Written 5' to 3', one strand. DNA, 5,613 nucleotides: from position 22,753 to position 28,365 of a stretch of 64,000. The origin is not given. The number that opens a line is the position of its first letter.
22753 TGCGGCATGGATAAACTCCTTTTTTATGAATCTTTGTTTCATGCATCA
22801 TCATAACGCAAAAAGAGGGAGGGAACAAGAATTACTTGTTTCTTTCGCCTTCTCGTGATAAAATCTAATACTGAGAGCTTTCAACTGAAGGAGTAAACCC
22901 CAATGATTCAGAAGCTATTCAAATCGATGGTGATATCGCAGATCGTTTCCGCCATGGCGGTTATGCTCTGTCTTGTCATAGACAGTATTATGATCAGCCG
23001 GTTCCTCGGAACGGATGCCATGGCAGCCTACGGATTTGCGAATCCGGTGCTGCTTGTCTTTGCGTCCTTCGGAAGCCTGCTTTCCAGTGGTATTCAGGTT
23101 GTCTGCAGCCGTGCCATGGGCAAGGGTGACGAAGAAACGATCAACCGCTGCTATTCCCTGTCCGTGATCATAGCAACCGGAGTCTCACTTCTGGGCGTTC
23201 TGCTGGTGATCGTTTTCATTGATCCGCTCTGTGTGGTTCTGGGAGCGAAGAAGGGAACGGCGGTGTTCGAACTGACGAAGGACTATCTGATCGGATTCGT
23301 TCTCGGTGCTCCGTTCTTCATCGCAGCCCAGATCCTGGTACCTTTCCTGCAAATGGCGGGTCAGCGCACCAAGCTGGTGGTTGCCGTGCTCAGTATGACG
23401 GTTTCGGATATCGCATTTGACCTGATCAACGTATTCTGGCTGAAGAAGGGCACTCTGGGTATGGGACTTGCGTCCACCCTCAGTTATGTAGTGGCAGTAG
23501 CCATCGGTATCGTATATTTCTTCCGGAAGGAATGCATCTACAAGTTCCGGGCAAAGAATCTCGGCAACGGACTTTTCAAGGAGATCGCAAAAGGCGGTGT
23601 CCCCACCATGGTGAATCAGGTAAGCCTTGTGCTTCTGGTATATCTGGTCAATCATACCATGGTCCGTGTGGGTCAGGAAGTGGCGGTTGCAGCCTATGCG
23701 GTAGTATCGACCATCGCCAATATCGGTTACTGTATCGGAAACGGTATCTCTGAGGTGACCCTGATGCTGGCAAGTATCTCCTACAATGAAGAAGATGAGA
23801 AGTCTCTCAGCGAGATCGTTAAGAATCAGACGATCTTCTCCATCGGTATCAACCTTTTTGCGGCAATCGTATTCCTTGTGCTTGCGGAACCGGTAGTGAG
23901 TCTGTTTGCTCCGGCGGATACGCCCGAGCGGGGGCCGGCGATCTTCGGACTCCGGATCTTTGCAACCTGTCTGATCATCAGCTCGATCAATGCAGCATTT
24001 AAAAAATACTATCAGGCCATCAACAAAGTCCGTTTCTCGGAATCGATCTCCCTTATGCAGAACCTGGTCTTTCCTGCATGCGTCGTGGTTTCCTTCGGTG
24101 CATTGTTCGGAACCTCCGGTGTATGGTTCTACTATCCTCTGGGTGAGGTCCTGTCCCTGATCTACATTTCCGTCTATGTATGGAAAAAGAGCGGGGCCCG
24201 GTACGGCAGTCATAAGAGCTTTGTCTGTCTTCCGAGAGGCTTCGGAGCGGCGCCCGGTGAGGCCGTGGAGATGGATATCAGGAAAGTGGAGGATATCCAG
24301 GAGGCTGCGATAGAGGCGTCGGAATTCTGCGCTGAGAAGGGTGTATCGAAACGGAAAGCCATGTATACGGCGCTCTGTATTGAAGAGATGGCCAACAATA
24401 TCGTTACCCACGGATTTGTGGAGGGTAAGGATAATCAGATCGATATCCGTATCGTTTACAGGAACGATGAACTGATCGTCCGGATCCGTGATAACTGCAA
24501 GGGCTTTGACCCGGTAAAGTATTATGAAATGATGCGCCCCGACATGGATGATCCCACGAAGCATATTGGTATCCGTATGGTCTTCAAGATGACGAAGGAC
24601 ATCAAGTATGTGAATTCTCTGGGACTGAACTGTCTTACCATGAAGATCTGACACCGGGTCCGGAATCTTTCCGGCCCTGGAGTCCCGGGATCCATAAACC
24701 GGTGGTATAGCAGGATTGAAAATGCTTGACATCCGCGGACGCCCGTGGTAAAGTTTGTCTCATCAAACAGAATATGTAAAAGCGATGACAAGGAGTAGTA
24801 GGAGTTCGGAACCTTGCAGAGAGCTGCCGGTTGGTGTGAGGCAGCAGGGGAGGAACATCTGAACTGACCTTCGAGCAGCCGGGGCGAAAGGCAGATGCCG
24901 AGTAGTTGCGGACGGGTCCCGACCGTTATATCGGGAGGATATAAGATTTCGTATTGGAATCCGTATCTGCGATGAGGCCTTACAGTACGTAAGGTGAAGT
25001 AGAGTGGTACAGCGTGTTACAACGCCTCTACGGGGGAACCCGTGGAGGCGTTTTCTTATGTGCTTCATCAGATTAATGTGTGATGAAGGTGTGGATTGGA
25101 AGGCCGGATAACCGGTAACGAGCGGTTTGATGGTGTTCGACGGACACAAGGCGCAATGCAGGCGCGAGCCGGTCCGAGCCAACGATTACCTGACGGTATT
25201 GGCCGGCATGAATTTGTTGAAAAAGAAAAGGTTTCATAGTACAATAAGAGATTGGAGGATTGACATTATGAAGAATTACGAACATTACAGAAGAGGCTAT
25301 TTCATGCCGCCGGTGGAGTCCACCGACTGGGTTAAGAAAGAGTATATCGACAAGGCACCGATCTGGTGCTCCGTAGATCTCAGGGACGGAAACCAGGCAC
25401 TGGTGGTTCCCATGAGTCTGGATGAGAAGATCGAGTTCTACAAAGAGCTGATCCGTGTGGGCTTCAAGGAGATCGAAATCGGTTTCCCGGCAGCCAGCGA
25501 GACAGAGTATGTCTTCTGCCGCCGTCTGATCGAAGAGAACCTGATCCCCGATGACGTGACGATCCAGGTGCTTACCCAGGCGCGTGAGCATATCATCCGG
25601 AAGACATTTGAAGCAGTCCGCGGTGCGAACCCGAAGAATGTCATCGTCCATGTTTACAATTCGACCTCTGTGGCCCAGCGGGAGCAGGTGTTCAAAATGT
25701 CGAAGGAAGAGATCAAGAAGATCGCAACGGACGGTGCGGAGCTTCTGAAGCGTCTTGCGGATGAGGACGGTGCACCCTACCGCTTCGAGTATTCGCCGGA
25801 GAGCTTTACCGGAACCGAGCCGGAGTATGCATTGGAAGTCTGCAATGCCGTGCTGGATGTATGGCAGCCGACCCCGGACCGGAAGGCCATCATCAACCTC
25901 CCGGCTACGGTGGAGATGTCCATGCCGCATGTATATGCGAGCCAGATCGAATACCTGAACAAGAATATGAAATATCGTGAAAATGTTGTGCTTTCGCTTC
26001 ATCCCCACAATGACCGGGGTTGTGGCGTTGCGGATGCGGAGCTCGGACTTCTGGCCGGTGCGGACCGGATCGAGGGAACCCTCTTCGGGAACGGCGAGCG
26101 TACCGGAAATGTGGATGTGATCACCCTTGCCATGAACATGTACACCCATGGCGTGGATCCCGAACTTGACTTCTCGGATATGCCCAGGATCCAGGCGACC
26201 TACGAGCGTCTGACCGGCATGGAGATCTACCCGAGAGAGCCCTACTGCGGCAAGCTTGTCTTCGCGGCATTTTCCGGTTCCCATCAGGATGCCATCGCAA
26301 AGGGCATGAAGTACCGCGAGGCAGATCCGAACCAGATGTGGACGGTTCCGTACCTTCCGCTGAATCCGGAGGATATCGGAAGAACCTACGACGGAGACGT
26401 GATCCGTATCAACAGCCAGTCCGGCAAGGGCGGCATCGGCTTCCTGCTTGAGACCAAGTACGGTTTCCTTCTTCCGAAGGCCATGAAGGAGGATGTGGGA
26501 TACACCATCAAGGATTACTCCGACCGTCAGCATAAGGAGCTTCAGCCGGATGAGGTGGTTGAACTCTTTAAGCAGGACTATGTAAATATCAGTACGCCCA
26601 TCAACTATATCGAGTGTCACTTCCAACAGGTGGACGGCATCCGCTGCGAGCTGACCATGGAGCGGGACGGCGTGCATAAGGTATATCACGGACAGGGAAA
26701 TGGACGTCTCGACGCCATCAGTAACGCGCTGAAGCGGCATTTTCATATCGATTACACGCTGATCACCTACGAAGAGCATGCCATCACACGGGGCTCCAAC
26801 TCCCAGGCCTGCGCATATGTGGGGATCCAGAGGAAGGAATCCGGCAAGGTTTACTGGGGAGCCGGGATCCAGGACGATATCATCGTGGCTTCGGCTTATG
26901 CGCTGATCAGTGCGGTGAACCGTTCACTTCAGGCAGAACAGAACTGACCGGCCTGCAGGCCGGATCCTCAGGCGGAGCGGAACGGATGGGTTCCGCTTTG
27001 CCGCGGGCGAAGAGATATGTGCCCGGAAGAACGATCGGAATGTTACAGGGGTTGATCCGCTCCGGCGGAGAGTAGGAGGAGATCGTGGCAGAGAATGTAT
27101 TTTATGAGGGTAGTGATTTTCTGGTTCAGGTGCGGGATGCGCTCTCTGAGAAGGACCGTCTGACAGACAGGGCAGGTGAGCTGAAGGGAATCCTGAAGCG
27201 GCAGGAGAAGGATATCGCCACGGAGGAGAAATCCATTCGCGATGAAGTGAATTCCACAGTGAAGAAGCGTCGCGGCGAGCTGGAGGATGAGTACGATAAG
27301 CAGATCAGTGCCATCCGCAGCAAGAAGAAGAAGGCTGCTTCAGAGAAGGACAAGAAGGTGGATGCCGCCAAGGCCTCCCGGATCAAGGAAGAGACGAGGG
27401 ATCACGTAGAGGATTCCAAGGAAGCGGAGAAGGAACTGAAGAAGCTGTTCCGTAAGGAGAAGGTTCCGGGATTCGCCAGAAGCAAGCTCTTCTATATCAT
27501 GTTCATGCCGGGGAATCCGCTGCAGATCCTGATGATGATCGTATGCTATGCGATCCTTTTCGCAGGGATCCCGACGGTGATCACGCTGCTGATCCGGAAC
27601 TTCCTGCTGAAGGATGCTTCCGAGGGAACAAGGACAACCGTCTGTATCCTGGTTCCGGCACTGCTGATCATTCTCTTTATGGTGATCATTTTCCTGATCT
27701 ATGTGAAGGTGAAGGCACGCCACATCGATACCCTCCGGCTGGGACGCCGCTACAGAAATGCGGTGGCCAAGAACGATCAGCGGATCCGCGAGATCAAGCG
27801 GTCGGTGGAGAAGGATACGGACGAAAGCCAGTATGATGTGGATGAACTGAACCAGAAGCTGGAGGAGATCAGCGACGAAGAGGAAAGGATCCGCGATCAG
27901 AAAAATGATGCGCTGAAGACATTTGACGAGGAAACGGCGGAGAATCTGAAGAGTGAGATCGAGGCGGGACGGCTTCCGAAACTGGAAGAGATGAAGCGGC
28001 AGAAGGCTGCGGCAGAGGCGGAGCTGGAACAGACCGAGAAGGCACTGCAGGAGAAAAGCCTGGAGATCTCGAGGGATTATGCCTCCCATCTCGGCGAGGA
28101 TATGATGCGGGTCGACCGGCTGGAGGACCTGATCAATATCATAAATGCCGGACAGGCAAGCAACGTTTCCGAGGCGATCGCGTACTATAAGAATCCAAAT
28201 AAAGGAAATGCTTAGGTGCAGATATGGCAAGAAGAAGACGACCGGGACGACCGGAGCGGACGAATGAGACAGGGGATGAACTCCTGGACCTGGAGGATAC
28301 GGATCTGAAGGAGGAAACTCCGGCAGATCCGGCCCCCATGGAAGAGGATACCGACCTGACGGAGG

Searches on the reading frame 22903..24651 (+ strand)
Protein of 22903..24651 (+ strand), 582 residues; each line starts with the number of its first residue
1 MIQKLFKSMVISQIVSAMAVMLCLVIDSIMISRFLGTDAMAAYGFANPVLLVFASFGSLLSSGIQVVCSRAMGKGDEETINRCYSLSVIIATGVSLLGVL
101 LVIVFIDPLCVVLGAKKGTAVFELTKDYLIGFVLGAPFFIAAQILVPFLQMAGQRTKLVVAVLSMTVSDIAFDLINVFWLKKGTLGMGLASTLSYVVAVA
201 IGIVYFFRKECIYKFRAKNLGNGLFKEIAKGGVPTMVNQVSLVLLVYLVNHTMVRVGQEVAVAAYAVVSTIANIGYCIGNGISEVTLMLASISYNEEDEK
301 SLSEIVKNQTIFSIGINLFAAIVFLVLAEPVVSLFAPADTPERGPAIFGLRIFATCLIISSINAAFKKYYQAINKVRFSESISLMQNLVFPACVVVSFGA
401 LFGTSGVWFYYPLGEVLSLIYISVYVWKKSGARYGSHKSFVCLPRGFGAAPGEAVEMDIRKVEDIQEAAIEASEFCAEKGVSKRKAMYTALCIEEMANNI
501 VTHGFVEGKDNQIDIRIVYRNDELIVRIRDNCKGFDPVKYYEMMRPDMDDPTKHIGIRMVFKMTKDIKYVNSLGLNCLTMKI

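Call 9: search_protein_families(library=pfam, proteins=[window:22903-24651:+], max_evalue=0.001)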
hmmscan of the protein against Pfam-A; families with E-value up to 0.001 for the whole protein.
window:22903-24651:+ (582 aa): 3 families
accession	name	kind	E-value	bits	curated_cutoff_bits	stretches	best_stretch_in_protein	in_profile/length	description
PF01554.23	MatE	-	7.2e-30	104.2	24.9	2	14-173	3-159/161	MatE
PF13581.12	HATPase_c_2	-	3.2e-12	47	27.4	1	462-581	5-126/127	Histidine kinase-like ATPase domain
PF01943.22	Polysacc_synt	-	1.2e-09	38.4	28.2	1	10-278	5-257/274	Polysaccharide biosynthesis protein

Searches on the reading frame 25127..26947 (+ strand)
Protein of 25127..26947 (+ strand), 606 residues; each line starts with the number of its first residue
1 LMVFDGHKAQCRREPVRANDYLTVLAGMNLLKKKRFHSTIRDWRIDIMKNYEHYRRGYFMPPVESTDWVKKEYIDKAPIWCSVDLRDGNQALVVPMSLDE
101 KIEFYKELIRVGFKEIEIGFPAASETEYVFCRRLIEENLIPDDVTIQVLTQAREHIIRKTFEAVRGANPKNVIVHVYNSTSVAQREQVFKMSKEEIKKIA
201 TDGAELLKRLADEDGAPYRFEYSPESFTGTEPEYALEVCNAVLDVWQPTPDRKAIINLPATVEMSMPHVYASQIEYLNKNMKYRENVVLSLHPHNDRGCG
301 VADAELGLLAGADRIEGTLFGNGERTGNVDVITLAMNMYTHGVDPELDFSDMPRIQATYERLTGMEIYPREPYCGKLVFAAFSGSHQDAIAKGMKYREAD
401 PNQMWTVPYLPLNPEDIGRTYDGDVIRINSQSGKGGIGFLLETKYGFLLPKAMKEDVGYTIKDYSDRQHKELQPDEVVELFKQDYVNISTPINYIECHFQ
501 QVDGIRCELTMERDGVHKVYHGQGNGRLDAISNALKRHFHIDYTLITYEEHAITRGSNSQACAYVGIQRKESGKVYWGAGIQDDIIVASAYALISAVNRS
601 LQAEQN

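Call 9: search_protein_families(library=pfam, proteins=[window:25127-26947:+], max_evalue=0.001)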
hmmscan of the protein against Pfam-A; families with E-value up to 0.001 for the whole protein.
window:25127-26947:+ (606 aa): 3 families
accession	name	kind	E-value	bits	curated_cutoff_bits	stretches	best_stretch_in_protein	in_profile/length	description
PF00682.25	HMGL-like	-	2.7e-70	237.2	29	1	78-356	2-257/260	HMGL-like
PF22615.1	IPMS_D2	-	1.5e-30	105.7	27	1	377-442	2-66/66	Alpha-isopropylmalate synthase, post-catalytic domain-like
PF08502.15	LeuA_dimer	-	9.8e-24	84.2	24.9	1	472-600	2-130/131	LeuA allosteric (dimerisation) domain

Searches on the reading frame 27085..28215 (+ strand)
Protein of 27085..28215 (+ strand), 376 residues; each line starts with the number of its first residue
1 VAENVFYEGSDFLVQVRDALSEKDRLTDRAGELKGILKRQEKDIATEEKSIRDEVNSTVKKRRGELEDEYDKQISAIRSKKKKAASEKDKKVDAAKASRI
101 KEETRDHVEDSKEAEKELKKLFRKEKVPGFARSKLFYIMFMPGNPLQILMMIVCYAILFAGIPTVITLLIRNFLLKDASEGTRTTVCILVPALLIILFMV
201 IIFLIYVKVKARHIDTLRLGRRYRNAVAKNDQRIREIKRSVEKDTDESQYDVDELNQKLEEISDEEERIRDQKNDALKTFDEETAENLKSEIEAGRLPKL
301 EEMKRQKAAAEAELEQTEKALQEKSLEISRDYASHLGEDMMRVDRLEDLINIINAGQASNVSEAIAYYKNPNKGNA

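Call 9: search_protein_families(library=pfam, proteins=[window:27085-28215:+], max_evalue=0.001)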
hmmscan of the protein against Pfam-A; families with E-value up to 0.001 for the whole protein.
window:27085-28215:+ (376 aa): 0 families

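Call 51: search_protein_families(library=pfam, proteins=[window:27085-28215:+], max_evalue=5)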
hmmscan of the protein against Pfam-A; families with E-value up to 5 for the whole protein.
window:27085-28215:+ (376 aa): 17 families
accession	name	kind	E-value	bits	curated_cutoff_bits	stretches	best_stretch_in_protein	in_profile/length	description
PF04341.17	DUF485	-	0.018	15.5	28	1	149-217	18-82/88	Protein of unknown function, DUF485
PF03631.20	Virul_fac_BrkB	-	0.02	15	33.7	1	118-213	98-190/259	Virulence factor BrkB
PF09843.14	DUF2070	-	0.042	12.6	30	1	139-237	109-208/561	Predicted membrane protein (DUF2070)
PF09815.14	XK-related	-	0.048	13.1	24.8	1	153-246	33-122/337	XK-related protein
PF04145.20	Ctr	-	0.049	14.6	25.3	1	63-143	46-122/151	Ctr copper transporter family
PF16118.10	DUF4834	-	0.056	14.8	27.8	1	193-285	8-90/99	Domain of unknown function (DUF4834)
PF04547.17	Anoctamin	-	0.077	12.3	28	1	122-210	101-184/460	Calcium-activated chloride channel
PF02472.21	ExbD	-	0.11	13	25.4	1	190-267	11-89/128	Biopolymer transport protein ExbD/TolR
PF06417.17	EMC4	-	0.12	12.8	25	1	136-209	29-99/118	ER membrane protein complex subunit 4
PF04791.21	LMBR1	-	0.16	11.2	31.9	1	54-201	251-415/510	LMBR1-like membrane protein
PF13086.12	AAA_11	-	0.72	10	27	1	208-327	78-191/257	AAA domain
PF22251.1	PFF1_TM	-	2.4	8.1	32.3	1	214-323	113-227/300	Vacuolar membrane protease, transmembrane domain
PF19745.5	FUT8_N_cat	-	2.5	7.2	27.6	1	195-339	16-168/499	Alpha-(1,6)-fucosyltransferase N- and catalytic domains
PF25594.1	GldB_lipo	-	3.5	7.6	27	1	38-130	18-108/309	Gliding motility protein GldB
PF16962.11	ABC_export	-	4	6.2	29.7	0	139-210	429-499/531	Putative ABC exporter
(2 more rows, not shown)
